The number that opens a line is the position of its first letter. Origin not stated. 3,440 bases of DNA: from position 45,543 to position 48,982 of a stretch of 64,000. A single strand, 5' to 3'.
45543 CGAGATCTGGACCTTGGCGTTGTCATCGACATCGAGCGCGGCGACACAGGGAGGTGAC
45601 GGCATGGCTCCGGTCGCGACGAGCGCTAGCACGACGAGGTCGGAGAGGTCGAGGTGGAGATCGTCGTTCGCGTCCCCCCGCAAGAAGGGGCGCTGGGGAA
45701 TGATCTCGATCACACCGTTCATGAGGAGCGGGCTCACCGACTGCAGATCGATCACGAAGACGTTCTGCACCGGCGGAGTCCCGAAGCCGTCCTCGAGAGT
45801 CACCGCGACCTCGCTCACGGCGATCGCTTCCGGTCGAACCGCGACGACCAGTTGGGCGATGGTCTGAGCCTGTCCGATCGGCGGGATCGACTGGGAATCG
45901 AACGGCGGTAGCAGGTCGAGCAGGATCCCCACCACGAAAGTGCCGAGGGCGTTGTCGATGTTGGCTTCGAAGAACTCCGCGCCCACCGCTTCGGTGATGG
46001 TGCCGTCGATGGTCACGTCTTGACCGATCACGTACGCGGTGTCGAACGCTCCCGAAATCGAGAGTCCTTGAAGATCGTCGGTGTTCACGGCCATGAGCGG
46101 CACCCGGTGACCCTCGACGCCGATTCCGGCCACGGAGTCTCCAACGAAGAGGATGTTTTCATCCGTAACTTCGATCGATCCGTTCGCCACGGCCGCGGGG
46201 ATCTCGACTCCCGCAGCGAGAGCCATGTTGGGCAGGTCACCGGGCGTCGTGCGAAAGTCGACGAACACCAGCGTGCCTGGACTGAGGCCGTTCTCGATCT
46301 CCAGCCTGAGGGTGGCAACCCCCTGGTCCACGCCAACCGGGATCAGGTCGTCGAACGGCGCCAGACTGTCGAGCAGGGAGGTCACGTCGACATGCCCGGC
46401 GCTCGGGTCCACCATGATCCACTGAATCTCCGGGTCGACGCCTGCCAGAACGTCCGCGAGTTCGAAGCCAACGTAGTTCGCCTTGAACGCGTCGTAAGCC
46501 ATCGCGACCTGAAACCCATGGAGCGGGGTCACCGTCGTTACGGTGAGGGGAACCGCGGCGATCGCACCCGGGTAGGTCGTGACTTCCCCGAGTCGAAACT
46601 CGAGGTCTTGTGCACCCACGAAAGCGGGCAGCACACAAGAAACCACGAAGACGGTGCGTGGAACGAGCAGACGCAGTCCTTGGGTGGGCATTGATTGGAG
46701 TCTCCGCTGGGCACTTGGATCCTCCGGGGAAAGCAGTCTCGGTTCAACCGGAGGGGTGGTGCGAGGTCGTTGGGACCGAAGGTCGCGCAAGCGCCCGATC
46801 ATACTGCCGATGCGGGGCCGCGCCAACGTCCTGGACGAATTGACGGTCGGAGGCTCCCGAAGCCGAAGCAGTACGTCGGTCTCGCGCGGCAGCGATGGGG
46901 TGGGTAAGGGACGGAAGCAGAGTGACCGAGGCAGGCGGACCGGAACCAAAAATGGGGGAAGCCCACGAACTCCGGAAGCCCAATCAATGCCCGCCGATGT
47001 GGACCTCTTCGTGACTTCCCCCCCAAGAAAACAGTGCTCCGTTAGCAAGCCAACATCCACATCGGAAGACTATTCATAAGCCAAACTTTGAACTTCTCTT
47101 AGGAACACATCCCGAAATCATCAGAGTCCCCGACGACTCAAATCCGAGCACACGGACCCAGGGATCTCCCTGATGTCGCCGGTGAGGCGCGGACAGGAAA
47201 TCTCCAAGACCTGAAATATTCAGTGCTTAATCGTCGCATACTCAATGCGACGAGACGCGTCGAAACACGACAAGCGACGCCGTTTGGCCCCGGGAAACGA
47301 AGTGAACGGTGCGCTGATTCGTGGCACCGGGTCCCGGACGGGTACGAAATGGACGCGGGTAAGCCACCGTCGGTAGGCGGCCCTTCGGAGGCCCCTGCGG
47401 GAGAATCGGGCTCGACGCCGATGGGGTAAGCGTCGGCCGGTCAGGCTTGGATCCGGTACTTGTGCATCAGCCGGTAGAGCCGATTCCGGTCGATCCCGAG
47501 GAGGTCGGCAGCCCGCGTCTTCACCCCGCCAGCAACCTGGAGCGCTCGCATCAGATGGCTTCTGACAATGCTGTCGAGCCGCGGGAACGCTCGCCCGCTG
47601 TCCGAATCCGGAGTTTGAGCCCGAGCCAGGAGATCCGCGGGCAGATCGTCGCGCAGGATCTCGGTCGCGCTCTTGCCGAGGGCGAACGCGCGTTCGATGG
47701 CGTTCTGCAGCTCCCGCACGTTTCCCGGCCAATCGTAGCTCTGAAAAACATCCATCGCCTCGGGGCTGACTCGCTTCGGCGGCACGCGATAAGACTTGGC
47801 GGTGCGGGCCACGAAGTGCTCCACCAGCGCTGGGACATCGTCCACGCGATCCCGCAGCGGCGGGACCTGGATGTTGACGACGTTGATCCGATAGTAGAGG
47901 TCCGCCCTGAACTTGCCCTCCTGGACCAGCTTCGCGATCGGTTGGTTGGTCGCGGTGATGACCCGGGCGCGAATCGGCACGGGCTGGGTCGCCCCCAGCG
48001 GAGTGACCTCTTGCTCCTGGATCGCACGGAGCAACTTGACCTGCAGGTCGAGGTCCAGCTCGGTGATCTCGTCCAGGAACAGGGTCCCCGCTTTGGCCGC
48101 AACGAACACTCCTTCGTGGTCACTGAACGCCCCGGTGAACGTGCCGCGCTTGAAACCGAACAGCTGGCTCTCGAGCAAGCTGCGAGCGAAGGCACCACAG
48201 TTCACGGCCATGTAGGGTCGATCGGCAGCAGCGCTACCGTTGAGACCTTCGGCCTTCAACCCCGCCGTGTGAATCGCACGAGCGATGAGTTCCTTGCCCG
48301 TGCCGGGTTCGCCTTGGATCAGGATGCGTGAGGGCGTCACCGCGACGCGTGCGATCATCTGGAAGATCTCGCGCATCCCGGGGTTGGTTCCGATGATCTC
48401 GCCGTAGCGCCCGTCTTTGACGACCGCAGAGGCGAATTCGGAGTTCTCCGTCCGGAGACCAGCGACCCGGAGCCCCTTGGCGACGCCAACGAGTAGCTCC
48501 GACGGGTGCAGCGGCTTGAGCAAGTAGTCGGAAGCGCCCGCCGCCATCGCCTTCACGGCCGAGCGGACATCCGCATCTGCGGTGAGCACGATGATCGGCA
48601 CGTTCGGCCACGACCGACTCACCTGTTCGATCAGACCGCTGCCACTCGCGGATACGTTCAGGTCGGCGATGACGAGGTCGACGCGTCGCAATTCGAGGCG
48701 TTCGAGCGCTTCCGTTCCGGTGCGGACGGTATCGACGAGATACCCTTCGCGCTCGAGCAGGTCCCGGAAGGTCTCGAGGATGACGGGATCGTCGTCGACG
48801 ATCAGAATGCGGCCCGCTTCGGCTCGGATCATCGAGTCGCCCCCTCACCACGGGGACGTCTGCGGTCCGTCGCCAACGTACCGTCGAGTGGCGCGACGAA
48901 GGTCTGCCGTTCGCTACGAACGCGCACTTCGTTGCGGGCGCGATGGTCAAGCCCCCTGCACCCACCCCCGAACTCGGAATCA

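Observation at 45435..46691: Adaptor scaffoldin: two cohesin-like domains plus its own dockerin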

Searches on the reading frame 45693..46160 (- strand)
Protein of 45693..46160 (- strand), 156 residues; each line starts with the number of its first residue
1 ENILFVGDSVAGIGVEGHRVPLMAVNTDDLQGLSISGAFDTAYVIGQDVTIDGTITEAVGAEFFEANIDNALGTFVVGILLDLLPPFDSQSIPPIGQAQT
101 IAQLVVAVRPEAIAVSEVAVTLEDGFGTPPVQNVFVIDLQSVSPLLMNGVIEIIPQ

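Call 29: search_solved_structures(query=A3, max_evalue=10, show_alignments=1)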
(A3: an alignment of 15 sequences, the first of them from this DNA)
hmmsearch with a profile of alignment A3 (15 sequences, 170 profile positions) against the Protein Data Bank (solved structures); distinct sequences matched with E-value up to 10: 5.
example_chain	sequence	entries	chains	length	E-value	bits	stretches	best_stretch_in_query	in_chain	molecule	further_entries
5lxv_A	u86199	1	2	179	0.032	17.1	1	18-62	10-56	Scaffoldin C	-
4dh2_A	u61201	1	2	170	0.11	15.3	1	20-61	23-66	Cellulosome anchoring protein cohesin region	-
4uyp_A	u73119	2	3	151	0.79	12.5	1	19-69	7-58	Cellulosomal scaffoldin anchoring protein C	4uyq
6qe7_A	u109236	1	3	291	1.4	11.7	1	131-165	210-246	Anti-sigma-I factor RsgI3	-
7plo_O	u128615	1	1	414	1.9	11.3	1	13-78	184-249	Leucine-rich repeat protein 1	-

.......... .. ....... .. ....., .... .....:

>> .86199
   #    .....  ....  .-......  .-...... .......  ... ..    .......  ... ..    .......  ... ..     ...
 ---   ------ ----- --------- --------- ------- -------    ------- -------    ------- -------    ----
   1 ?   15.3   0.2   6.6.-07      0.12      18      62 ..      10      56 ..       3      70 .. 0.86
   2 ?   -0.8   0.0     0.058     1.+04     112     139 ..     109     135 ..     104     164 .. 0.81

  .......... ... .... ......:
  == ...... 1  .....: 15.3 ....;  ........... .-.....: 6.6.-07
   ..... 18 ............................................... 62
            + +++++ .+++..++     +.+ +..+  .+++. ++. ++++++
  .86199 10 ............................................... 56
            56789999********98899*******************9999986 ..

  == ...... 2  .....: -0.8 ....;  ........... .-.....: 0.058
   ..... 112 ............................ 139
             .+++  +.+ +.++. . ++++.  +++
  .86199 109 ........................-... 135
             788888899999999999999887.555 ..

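Call 44: find_homologous_proteins(query=A3, max_evalue=0.001)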
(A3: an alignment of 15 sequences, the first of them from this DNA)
Query A3 (15 sequences): 8000 candidates shared short words with the query, none scored E <= 0.001.
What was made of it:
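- Tried and rejected: find_homologous_proteins with the module-2 alignment returned nothing (call 44), so that search was wasted.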

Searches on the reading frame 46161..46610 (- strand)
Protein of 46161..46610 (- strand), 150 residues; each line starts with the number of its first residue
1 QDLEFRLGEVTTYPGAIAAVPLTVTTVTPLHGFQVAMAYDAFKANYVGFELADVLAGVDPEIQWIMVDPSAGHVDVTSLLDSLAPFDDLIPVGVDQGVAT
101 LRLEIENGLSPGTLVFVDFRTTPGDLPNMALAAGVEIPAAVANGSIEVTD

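Call 28: search_solved_structures(query=A2, max_evalue=10, show_alignments=1)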
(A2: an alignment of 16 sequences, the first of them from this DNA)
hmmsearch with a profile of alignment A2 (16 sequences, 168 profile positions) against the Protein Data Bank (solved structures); distinct sequences matched with E-value up to 10: 5.
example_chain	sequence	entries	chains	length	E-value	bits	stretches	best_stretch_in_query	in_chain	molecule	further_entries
6kg8_A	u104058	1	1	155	0.088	15.5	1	8-66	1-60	Probably cellulosomal scaffolding protein, secreted cellulose-binding and cohesin domain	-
4uyp_A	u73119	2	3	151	0.16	14.7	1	21-134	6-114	Cellulosomal scaffoldin anchoring protein C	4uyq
3l8q_A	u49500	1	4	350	0.21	14.3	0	19-57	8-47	Cellulosomal scaffoldin adaptor protein B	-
6kgc_A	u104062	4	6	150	0.24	14.1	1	14-66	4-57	Probably cellulosomal scaffolding protein, secreted cellulose-binding and cohesin domain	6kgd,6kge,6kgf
4dh2_A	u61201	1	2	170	0.4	13.4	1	18-73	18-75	Cellulosome anchoring protein cohesin region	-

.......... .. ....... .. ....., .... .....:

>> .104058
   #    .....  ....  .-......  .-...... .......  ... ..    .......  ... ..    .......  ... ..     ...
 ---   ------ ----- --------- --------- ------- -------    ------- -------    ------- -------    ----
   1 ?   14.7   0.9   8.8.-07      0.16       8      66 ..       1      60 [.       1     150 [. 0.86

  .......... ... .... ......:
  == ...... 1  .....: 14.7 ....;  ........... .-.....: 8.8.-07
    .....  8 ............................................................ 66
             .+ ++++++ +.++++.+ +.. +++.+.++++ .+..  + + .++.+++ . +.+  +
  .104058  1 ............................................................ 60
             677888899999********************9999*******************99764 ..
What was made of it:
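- On Cohesin (type I-like; Pfam PF00963): Profiles of module 1 and module 2 have only cohesins on top, at E 0.03-0.4 (calls 28, 29).
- Both single-module profiles have cohesins as their best three or more PDB hits (calls 28, 29). The single-module profiles reach cohesins only at E 0.03-0.4 (calls 28, 29).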

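Call 52: search_protein_representatives(alignment_id=A2)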
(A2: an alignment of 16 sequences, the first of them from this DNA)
Query: 16 sequences, 168 profile positions. Proteins with E-value up to 0.001 (for the whole library): 1966; up to 1e-10: 725; up to 1e-30: 161. The best 150 are listed.
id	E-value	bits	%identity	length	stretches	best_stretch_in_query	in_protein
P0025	2.2e-105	365.7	-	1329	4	15-167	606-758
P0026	4.3e-91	319.2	-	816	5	1-167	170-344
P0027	4.9e-89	312.5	-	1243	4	2-160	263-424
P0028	8.7e-88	308.4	-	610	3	3-167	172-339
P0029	2.9e-87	306.7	-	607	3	1-167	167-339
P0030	1.9e-84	297.6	-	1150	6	2-161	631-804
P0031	1.2e-83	295.0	-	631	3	3-167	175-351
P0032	4.2e-81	286.7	-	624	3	4-167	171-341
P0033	5.7e-81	286.3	-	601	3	1-158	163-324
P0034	1.7e-79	281.5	-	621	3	4-167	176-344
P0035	1.5e-77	275.2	-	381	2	2-167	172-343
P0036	1.8e-75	268.4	-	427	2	12-167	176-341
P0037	9.0e-75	266.1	-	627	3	1-160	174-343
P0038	2.0e-74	264.9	-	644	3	2-167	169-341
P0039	2.7e-74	264.6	-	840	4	3-166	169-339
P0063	2.2e-57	209.5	-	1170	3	25-167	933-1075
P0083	5.7e-50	185.4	-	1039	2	18-167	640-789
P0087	8.0e-50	184.9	-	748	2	19-167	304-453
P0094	3.8e-48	179.4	-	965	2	16-167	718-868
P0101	6.7e-45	168.9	-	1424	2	16-167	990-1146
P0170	1.2e-32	129.1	-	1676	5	12-166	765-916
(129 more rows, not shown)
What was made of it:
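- There are 1966 clusters at E<=1e-3 (call 52).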

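Call 54: search_protein_families(library=pfam, proteins=[P0025, P0030, P0063, P0083, P0094, P0101, P0170, P0087], max_evalue=0.01)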
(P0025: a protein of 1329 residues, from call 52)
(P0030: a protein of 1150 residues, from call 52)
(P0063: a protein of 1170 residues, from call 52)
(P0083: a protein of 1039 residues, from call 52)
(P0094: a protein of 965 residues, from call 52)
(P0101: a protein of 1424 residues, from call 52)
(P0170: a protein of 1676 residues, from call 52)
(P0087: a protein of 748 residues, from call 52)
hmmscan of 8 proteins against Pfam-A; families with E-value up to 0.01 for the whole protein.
P0025 (1329 aa): 7 families
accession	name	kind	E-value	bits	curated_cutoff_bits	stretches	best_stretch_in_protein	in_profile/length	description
PF13517.12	FG-GAP_3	-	6.8e-28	97.5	26.9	4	283-343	1-61/61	FG-GAP-like repeat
PF13205.12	Big_5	-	1.3e-22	80.9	23.6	2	35-133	5-103/105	Bacterial Ig-like domain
PF00963.24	Cohesin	-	9.8e-06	26.3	24.1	0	1022-1051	92-121/139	Cohesin domain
PF01839.29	FG-GAP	-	1.6e-05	25.1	22.1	1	572-592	4-24/37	FG-GAP repeat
PF04234.18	CopC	-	0.0017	19.8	23.3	0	36-97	3-45/92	CopC domain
PF01835.25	MG2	-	0.0025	18.6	32.8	0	1023-1046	59-82/96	MG2 domain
PF15418.12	DUF4625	-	0.0041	17.8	27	0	1172-1200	84-112/131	Domain of unknown function (DUF4625)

P0030 (1150 aa): 1 family
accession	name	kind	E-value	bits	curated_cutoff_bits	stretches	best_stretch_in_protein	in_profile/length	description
PF00963.24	Cohesin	-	0.0008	20.1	24.1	0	335-445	2-116/139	Cohesin domain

P0063 (1170 aa): 7 families
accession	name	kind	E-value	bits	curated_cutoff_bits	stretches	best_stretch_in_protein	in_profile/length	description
PF13517.12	FG-GAP_3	-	5.4e-27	94.6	26.9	4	277-336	1-60/61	FG-GAP-like repeat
PF13205.12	Big_5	-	4.2e-20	72.9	23.6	2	36-134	6-104/105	Bacterial Ig-like domain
PF01839.29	FG-GAP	-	5.6e-09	36.1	22.1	1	517-541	2-26/37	FG-GAP repeat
PF00963.24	Cohesin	-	5.9e-05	23.7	24.1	0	609-723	4-113/139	Cohesin domain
PF17970.7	bMG1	-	7.9e-05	23.1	26.4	1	48-112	18-81/105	Bacterial Alpha-2-macroglobulin MG1 domain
PF18435.7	EstA_Ig_like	-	0.0031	18.1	26.7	1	54-96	17-64/120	Esterase Ig-like N-terminal domain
PF00404.24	Dockerin_1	-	0.004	17.8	22.9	1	1088-1141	2-56/57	Dockerin type I domain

P0083 (1039 aa): 3 families
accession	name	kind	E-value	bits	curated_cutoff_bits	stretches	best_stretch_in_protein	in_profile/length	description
PF13205.12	Big_5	-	1.2e-22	81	23.6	2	46-148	3-105/105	Bacterial Ig-like domain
PF13517.12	FG-GAP_3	-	1.6e-14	54.6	26.9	3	393-449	1-60/61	FG-GAP-like repeat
PF01839.29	FG-GAP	-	5.8e-08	32.9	22.1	0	549-579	5-31/37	FG-GAP repeat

P0094 (965 aa): 7 families
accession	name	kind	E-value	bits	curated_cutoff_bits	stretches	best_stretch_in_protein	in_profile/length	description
PF13517.12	FG-GAP_3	-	1.3e-24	87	26.9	4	353-415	1-61/61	FG-GAP-like repeat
PF01839.29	FG-GAP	-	9.3e-13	48.2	22.1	1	347-369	3-25/37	FG-GAP repeat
PF13205.12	Big_5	-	6.1e-09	37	23.6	1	73-172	6-104/105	Bacterial Ig-like domain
PF00404.24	Dockerin_1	-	1.4e-07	32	22.9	1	883-936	2-56/57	Dockerin type I domain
PF00963.24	Cohesin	-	1.9e-06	28.6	24.1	0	561-690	4-128/139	Cohesin domain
PF13202.12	EF-hand_5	-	3.7e-05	23.5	25.9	0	466-479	5-18/25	EF hand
PF12256.14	TcdB_toxin_midN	-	9e-05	22.3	24.8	0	335-364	16-45/181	Insecticide toxin TcdB middle/N-terminal region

P0101 (1424 aa): 4 families
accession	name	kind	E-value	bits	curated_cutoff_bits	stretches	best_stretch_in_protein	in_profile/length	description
PF17210.9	SdrD_B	-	1.3e-52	177.2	29.7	6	415-469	3-53/112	SdrD B-like domain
PF01190.23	Pollen_Ole_e_1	-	7.2e-12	46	23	0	313-384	1-86/99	Pollen protein Ole e 1 like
PF13620.12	CarboxypepD_reg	-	1.8e-08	35.1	32.3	0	333-370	13-48/82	Carboxypeptidase regulatory-like domain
PF00404.24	Dockerin_1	-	0.00049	20.7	22.9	1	1336-1386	2-50/57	Dockerin type I domain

P0170 (1676 aa): 1 family
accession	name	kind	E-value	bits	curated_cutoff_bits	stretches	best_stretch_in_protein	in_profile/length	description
PF22494.2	choice_anch_I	-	7.7e-93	312.4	32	1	297-765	13-489/489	Choice-of-anchor I domain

P0087 (748 aa): 1 family
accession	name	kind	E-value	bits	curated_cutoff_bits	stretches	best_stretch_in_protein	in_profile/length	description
PF00404.24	Dockerin_1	-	0.0045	17.6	22.9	0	651-703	2-52/57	Dockerin type I domain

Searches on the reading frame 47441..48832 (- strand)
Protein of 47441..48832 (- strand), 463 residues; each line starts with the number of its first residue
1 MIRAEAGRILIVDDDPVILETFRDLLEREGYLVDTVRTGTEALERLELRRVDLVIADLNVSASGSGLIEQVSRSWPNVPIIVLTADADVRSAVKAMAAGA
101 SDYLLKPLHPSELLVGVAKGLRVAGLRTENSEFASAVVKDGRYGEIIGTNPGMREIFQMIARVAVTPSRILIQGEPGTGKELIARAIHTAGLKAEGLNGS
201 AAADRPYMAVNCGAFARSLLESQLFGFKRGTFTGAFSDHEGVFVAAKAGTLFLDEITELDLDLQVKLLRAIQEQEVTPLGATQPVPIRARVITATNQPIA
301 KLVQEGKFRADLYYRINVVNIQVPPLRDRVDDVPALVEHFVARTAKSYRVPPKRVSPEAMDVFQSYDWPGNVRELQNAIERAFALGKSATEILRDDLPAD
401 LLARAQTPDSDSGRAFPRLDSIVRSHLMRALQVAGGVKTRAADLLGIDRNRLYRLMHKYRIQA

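Call 8: search_protein_families(library=pfam, proteins=[window:47441-48832:-], max_evalue=0.01)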
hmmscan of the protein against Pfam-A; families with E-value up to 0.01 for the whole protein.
window:47441-48832:- (463 aa): 11 families
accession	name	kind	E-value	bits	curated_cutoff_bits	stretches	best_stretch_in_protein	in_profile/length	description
PF00158.32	Sigma54_activat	-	6.7e-60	202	20.2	1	146-322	1-168/168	Sigma-54 interaction domain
PF00072.30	Response_reg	-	1e-25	90.5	30.2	1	9-114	1-107/111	Response regulator receiver domain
PF25601.1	AAA_lid_14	-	2.2e-25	88.7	27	1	327-408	1-81/87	AAA+ ATPase lid domain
PF14532.12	Sigma54_activ_2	-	3e-16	60.4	25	1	148-326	2-138/138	Sigma-54 interaction domain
PF02954.25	HTH_8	-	6.8e-09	35.8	22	1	425-459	8-42/42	Bacterial regulatory protein, Fis family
PF07728.20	AAA_5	-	2.1e-06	28.2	22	1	170-298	2-124/139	AAA domain (dynein-related subfamily)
PF01078.27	Mg_chelatase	-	4.6e-05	23.4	20.3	1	169-298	24-159/207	Magnesium chelatase, subunit ChlI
PF13245.12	AAA_19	-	0.0002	22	25.1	1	162-275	6-118/134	AAA domain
PF07726.17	AAA_3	-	0.0011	19.3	27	0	249-300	64-114/131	ATPase family associated with various cellular activities (AAA)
PF00004.35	AAA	-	0.0013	19.6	21.2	1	170-298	1-111/131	ATPase family associated with various cellular activities (AAA)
PF00493.29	MCM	-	0.005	16.4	23.3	0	233-299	107-175/224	MCM P-loop domain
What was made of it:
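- Checked: Upstream gene: a sigma-54 response regulator on the same strand, 47441..48832 (call 8).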

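Call 9: search_protein_families(library=ncbifam, proteins=[window:47441-48832:-], max_evalue=0.01)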
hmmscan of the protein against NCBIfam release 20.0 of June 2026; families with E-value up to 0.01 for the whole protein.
window:47441-48832:- (463 aa): 116 families (the best 25 are shown)
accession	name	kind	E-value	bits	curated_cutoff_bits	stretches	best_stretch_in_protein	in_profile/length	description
TIGR01818.1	ntrC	equivalog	6e-109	364.9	558.6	1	9-432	1-412/463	nitrogen regulation protein NR(I)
NF008469.0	PRK11361.1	equivalog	3.4e-106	355.7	714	1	6-462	4-457/461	acetoacetate metabolism transcriptional regulator AtoC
NF007689.0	PRK10365.1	equivalog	2.5e-100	336.3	760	1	8-453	7-436/441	sigma-54-dependent response regulator transcription factor ZraR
TIGR02915.1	PEP_resp_reg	equivalog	6.6e-99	331.7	502.6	1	9-461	1-444/445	PEP-CTERM-box response regulator transcription factor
NF011695.0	PRK15115.1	equivalog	2.4e-96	323.2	763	1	2-462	2-439/445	two-component system response regulator GlrR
NF051870.1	NAssimRespRegNtrX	equivalog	2.4e-92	310.2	600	1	8-457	3-448/452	nitrogen assimilation response regulator NtrX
NF041552.1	TF_PrdR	equivalog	5.8e-89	298.9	795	1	139-459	263-576/577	sigma-54 dependent transcriptional regulator PrdR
NF008176.1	PRK10923.1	equivalog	3.6e-87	292.9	620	1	6-410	3-393/469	nitrogen regulation protein NR(I)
NF041946.1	LuxO_transreg_Vib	equivalog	1.6e-86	290.9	800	1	13-405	3-384/463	quorum-sensing sigma-54 dependent transcriptional regulator LuxO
TIGR01817.1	nifA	equivalog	9.4e-84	282.1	528.85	1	138-396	190-437/534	nif-specific transcriptional activator NifA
TIGR02329.1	propionate_PrpR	equivalog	2.5e-83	280.5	499.2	1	137-457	205-525/526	propionate catabolism operon regulatory protein PrpR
NF038308.1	RNA_repair_RtcR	equivalog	1.5e-82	278.2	650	1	142-453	178-505/530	RNA repair transcriptional activator RtcR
NF050807.1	TransRegFlbDCaul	equivalog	2.1e-82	277.4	750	1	29-449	23-428/454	sigma-54-dependent transcriptional regulator FlbD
NF011953.0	PRK15424.1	equivalog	1.8e-80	271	703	1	136-458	211-533/538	propionate catabolism operon regulatory protein PrpR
NF049963.1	RespRegFlgRCampy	domain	3.3e-80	270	750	1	10-461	4-429/429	fla regulon two-component system response regulator FlgR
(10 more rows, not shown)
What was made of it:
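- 47441..48832 (-): Upstream sigma-54-dependent response regulator (REC + AAA+ + HTH_8). Pfam and NCBIfam (calls 8, 9).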
